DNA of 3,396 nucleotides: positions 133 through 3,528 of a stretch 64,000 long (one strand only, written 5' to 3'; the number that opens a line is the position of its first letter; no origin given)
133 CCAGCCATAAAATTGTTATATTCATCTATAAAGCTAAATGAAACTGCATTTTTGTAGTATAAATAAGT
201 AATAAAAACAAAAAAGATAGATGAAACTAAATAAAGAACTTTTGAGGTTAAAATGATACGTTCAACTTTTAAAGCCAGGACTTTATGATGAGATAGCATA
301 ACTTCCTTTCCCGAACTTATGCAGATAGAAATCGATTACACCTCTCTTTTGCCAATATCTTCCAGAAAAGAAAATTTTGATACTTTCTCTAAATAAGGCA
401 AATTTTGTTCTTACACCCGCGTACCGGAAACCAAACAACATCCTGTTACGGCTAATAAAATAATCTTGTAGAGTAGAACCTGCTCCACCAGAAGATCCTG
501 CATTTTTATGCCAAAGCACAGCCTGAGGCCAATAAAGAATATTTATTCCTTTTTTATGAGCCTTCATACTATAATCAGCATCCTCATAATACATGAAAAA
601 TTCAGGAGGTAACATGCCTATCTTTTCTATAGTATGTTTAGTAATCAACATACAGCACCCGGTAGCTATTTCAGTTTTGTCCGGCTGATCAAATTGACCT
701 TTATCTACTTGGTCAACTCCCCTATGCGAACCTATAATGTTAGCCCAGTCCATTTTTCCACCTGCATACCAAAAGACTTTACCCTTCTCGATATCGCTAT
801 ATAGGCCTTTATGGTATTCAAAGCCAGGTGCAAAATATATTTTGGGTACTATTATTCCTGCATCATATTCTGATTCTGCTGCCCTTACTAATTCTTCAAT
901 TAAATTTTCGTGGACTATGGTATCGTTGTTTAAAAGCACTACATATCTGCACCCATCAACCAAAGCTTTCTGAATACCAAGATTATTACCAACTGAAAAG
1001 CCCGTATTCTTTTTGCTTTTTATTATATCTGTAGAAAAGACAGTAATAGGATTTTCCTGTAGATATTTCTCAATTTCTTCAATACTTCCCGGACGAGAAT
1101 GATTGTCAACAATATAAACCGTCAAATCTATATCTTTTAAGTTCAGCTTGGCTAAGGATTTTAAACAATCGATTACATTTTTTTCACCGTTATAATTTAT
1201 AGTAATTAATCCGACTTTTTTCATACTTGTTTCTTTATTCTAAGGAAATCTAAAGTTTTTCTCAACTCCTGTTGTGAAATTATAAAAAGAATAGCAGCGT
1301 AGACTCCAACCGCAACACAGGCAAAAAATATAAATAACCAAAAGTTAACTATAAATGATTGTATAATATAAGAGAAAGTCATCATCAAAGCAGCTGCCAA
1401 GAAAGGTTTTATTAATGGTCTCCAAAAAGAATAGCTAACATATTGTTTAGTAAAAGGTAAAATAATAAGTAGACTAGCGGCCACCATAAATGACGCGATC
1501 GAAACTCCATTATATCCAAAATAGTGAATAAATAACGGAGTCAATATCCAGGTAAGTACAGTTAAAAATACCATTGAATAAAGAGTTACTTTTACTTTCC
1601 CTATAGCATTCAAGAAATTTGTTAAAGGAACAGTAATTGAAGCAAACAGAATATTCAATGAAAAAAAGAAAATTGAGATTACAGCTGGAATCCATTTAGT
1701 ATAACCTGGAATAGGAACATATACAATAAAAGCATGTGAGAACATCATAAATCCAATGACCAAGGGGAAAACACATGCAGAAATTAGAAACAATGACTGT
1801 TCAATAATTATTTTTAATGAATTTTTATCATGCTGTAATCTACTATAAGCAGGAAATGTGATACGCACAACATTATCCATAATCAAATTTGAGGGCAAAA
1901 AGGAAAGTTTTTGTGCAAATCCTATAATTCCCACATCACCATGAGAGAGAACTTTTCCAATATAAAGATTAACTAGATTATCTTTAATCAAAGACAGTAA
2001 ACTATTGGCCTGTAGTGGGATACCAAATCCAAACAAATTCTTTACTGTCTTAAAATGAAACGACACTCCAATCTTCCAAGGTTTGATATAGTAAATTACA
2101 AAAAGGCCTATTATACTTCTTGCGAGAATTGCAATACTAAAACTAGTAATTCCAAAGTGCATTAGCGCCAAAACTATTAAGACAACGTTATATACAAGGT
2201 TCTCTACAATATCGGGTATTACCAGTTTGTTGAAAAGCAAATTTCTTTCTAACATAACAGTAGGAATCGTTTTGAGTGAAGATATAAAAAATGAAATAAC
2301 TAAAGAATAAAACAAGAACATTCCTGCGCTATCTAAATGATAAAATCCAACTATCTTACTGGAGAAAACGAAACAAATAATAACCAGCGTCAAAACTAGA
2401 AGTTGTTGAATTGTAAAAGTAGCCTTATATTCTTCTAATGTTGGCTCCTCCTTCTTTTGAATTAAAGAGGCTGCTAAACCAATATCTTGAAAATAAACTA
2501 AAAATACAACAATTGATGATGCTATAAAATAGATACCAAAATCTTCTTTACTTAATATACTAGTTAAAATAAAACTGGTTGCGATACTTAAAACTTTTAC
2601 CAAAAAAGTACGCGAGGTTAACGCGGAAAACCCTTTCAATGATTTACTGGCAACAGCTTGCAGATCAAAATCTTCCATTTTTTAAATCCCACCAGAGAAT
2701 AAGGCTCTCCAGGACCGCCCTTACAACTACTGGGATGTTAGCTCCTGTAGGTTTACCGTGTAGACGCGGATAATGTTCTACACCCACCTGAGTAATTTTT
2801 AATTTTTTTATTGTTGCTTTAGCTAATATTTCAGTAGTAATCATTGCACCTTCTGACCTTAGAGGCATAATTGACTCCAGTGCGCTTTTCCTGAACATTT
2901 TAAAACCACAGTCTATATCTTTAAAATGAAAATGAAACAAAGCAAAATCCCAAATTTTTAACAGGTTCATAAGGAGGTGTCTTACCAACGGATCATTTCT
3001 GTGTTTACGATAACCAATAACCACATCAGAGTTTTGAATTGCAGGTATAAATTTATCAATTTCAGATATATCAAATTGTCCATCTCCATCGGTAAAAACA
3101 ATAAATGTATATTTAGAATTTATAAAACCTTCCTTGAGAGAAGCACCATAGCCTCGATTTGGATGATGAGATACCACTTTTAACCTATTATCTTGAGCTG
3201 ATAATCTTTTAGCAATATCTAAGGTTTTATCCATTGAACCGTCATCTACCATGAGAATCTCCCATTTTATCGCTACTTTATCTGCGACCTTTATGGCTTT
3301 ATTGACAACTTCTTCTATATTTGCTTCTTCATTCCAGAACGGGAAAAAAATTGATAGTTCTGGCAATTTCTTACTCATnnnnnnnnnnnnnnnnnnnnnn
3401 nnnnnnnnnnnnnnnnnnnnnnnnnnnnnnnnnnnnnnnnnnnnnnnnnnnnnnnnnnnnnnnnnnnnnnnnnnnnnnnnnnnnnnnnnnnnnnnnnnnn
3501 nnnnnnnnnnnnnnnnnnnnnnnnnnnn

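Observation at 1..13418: Dense envelope-glycosylation island: three GT2 plus Wzx-like flippase plus at least six GT-C-fold membrane glycosyltransferases in one strand block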

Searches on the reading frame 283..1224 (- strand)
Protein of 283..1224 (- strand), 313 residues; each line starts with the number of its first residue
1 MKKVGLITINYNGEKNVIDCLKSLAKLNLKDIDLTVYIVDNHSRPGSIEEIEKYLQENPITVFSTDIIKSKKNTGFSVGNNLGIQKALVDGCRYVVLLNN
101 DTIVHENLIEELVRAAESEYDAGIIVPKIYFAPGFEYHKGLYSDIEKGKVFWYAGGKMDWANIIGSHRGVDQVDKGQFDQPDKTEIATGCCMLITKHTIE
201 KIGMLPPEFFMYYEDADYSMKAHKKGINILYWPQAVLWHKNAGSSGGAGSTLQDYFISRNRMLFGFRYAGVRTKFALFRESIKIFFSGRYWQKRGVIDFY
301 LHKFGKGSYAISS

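Call 4: search_protein_families(library=pfam, proteins=[window:283-1224:-], max_evalue=0.01)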
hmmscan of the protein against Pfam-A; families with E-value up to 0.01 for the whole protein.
window:283-1224:- (313 aa): 3 families
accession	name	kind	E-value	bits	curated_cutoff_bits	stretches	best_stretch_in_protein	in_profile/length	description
PF00535.33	Glycos_transf_2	-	1.6e-17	64.4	23.3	1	7-192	3-157/168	Glycosyl transferase family 2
PF13641.12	Glyco_tranf_2_3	-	8e-08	33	27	1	10-261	9-226/230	Glycosyltransferase like family 2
PF13632.12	Glyco_trans_2_3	-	3.8e-05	24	27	1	94-269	1-145/198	Glycosyl transferase family group 2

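Call 6: search_protein_families(library=ncbifam, proteins=[window:283-1224:-], max_evalue=0.01)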
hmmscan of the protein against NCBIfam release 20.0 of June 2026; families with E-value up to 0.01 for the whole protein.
window:283-1224:- (313 aa): 14 families
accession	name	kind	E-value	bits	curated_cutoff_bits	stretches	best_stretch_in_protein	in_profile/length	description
TIGR01556.1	rhamnosyltran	subfamily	3.6e-16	59.2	200.55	2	19-129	8-112/281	rhamnosyltransferase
TIGR03937.1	PgaC_IcaA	equivalog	4.1e-09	35.9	422.3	1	2-123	45-157/407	poly-beta-1,6-N-acetyl-D-glucosamine synthase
NF007482.0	PRK10073.1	equivalog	3.8e-08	32.7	423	1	3-119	7-113/334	glycosyltransferase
NF038302.1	EPS_HpsE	equivalog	4.5e-06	25.8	300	1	9-129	8-124/307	hormogonium polysaccharide biosynthesis glycosyltransferase HpsE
NF041875.1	EPS_EpsD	equivalog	5.9e-06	25.9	370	1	10-129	7-116/325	exopolysaccharide biosynthesis glycosyltransferase EpsD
NF038299.1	EPS_HpsN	equivalog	0.00032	19.8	425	1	4-246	3-227/317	hormogonium polysaccharide biosynthesis glycosyltransferase HpsN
NF047683.1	TeichurnBiosyTuaG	equivalog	0.00034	20.4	400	1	3-111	7-106/252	teichuronic acid biosynthesis protein TuaG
TIGR03111.1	glyc2_xrt_Gpos1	hypoth_equivalog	0.00047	19.1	363.95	1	4-121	51-161/439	TIGR03111 family XrtG-associated glycosyltransferase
TIGR04283.1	glyco_like_mftF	equivalog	0.0016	18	182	0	11-123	8-105/221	TIGR04283 family arsenosugar biosynthesis glycosyltransferase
TIGR03965.1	mycofact_glyco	equivalog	0.0032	16.4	280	0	211-240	252-281/467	mycofactocin biosynthesis glycosyltransferase MftF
NF045692.1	OglycostaseCruG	equivalog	0.0052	15.8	600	0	3-122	42-159/386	2'-O-glycosyltransferase CruG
NF050050.1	ProtGlycPglI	equivalog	0.0062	15.9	500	1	2-121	2-113/306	GalNAc(5)-diNAcBac-PP-undecaprenol beta-1,3-glucosyltransferase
TIGR03469.1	HpnB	hypoth_equivalog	0.0063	15.6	379.25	0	16-119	58-163/386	hopene-associated glycosyltransferase HpnB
NF050113.1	gal_furan_GlfT1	equivalog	0.0085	15.4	330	0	19-119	16-108/290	galactofuranosyltransferase GlfT1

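Call 21: find_encoding_contigs(protein=window:283-1224:-, flank=10000, max_places=3)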
Protein window:283-1224:- (313 aa): no gene with exactly this product is on record in the collection.

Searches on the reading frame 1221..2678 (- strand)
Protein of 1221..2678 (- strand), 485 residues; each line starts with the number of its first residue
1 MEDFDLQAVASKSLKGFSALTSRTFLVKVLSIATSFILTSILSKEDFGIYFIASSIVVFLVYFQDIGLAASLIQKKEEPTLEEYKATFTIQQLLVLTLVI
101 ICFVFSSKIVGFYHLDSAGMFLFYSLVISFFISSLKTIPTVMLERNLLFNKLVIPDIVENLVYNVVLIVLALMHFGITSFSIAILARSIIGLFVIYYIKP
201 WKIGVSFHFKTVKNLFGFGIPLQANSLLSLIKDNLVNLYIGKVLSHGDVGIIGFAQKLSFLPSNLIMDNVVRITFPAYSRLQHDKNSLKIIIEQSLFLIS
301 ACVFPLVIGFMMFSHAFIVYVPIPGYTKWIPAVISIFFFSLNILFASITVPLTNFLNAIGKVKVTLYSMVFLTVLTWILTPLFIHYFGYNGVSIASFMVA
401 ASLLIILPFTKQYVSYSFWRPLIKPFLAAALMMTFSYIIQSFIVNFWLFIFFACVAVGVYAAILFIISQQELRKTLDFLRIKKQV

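Call 4: search_protein_families(library=pfam, proteins=[window:1221-2678:-], max_evalue=0.01)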
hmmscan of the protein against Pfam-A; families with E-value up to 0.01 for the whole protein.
window:1221-2678:- (485 aa): 2 families
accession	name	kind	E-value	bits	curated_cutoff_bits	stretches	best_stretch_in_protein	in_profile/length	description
PF13440.11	Polysacc_synt_3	-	7.8e-50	170.2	23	1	37-319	1-281/293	Polysaccharide biosynthesis protein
PF01943.22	Polysacc_synt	-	2.8e-22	79.9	28.2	1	14-282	2-274/274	Polysaccharide biosynthesis protein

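Call 6: search_protein_families(library=ncbifam, proteins=[window:1221-2678:-], max_evalue=0.01)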
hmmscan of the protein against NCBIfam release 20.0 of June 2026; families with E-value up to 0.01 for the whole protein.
window:1221-2678:- (485 aa): 3 families
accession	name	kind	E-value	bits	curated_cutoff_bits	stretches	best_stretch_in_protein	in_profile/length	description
NF007773.0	PRK10459.1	equivalog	7.6e-41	140.6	273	1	23-471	17-470/492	MOP flippase family protein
NF058658.1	Oglyco_Wzx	exception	1.1e-33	117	720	1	25-480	22-476/478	O-glycosylation flippase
NF047674.1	TeichurnBiosyTuaB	equivalog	5.1e-26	91.8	580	1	9-463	4-463/469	teichuronic acid biosynthesis protein TuaB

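Call 22: find_encoding_contigs(protein=window:1221-2678:-, flank=10000, max_places=3)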
Protein window:1221-2678:- (485 aa): no gene with exactly this product is on record in the collection.

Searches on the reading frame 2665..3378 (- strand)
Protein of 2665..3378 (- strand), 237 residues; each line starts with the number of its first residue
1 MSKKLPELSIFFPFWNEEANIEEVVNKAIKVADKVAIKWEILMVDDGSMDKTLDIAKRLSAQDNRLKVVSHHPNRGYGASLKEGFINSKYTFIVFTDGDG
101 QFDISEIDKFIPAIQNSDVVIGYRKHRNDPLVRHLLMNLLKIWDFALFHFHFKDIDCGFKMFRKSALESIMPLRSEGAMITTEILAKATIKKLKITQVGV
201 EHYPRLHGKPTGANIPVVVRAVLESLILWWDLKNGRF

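Call 4: search_protein_families(library=pfam, proteins=[window:2665-3378:-], max_evalue=0.01)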
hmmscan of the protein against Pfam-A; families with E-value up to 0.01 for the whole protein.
window:2665-3378:- (237 aa): 3 families
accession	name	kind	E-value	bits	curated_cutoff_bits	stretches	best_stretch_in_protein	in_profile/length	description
PF00535.33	Glycos_transf_2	-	6.4e-24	85.2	23.3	1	9-169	1-166/168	Glycosyl transferase family 2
PF10111.15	Glyco_tranf_2_2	-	5.5e-05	23.2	27.3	1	10-112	2-104/276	Glycosyltransferase like family 2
PF13641.12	Glyco_tranf_2_3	-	0.0003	21.3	27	1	6-114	1-111/230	Glycosyltransferase like family 2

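Call 6: search_protein_families(library=ncbifam, proteins=[window:2665-3378:-], max_evalue=0.01)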
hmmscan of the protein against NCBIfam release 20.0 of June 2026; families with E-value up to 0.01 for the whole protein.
window:2665-3378:- (237 aa): 23 families
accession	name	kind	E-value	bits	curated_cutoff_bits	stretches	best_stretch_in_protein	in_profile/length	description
NF047588.1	GlcsyltransPgfSStrep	equivalog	2.8e-19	69.5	500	1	8-174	3-171/308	glycosyltransferase PgfS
TIGR04182.1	glyco_TIGR04182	equivalog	1.9e-17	63.6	325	1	8-211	2-199/293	S-layer glycoprotein N-glycosyltransferase AglJ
TIGR03937.1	PgaC_IcaA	equivalog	4.1e-17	62.2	422.3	1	3-115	42-151/407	poly-beta-1,6-N-acetyl-D-glucosamine synthase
NF007986.1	PRK10714.1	equivalog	2e-16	59.9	529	1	3-209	3-207/316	undecaprenyl-phosphate 4-deoxy-4-formamido-L-arabinose transferase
NF047683.1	TeichurnBiosyTuaG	equivalog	1.8e-14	54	400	1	1-121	1-118/252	teichuronic acid biosynthesis protein TuaG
NF041391.1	DPhHxTase_Halo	equivalog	1.2e-13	50.6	375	1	15-205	4-186/213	dolichyl-phosphate hexose transferase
NF058614.1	PPMAGASynPpgS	equivalog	7.1e-13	48.5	370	1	10-201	4-195/226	polyprenyl-phospho-N-acetylgalactosaminyl synthase PpgS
TIGR04283.1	glyco_like_mftF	equivalog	3.4e-09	36.6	182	1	8-123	1-107/221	TIGR04283 family arsenosugar biosynthesis glycosyltransferase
NF007482.0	PRK10073.1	equivalog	4.4e-09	35.8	423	1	1-103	1-99/334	glycosyltransferase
NF010496.0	PRK13915.1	equivalog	5.2e-09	35.6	262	1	5-99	30-126/307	glucosyl-3-phosphoglycerate synthase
TIGR03111.1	glyc2_xrt_Gpos1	hypoth_equivalog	8.9e-08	31.3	363.95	1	2-117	45-159/439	TIGR03111 family XrtG-associated glycosyltransferase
TIGR03965.1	mycofact_glyco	equivalog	1.8e-07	30.4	280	1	4-119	72-184/467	mycofactocin biosynthesis glycosyltransferase MftF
NF038302.1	EPS_HpsE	equivalog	3.3e-07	29.6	300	1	7-100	2-97/307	hormogonium polysaccharide biosynthesis glycosyltransferase HpsE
NF041875.1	EPS_EpsD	equivalog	3.7e-07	29.8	370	1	9-112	2-102/325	exopolysaccharide biosynthesis glycosyltransferase EpsD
NF053739.1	GlytfEpsEBac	equivalog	4.8e-07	29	450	1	6-106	1-96/265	glycosyltransferase EpsE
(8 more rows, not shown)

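Call 78: search_solved_structures(query=window:2665-3378:-, max_evalue=0.001)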
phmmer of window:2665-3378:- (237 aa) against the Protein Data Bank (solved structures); distinct sequences matched with E-value up to 0.001: 16.
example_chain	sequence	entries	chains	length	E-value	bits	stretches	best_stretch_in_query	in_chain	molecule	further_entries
9bhc_C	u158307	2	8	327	1.4e-14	57.5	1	6-208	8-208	Undecaprenyl-phosphate 4-deoxy-4-formamido-L-arabinose transferase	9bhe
8vxh_A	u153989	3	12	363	1.9e-14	57.1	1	6-208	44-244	Undecaprenyl-phosphate 4-deoxy-4-formamido-L-arabinose transferase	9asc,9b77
5mlz_A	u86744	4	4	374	5.6e-13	52.3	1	7-193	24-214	Dolichol monophosphate mannose synthase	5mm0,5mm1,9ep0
9hwj_A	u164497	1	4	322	7.5e-11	45.3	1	7-187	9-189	Undecaprenyl-phosphate 4-deoxy-4-formamido-L-arabinose transferase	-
5ekp_C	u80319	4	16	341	9.5e-09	38.4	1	6-127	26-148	Uncharacterized glycosyltransferase sll0501 | Glycosyltransferase sll0501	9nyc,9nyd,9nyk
9nye_A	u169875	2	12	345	9.8e-09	38.4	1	6-127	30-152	Glycosyltransferase sll0501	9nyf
5eke_A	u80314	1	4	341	1.2e-08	38.1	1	6-127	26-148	Uncharacterized glycosyltransferase sll0501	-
6p61_A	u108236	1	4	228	6.1e-06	29.3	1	3-120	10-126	Glycosyltransferase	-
2z87_A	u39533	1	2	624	1.9e-05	27.7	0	3-84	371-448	Chondroitin synthase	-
2z86_A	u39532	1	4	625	1.9e-05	27.7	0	3-84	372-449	Chondroitin synthase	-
5hea_A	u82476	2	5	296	5e-05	26.3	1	8-107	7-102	Putative glycosyltransferase (GalT1)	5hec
3bcv_A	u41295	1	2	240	0.00014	24.8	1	5-103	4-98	Putative glycosyltransferase protein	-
8vh7_A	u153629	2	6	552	0.00018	24.4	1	9-135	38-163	Heparosan synthase B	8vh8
8viw_A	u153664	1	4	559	0.00018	24.4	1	9-135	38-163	Heparosan synthase B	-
5tze_C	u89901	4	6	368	0.00021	24.2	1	8-105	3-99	Glycosyl transferase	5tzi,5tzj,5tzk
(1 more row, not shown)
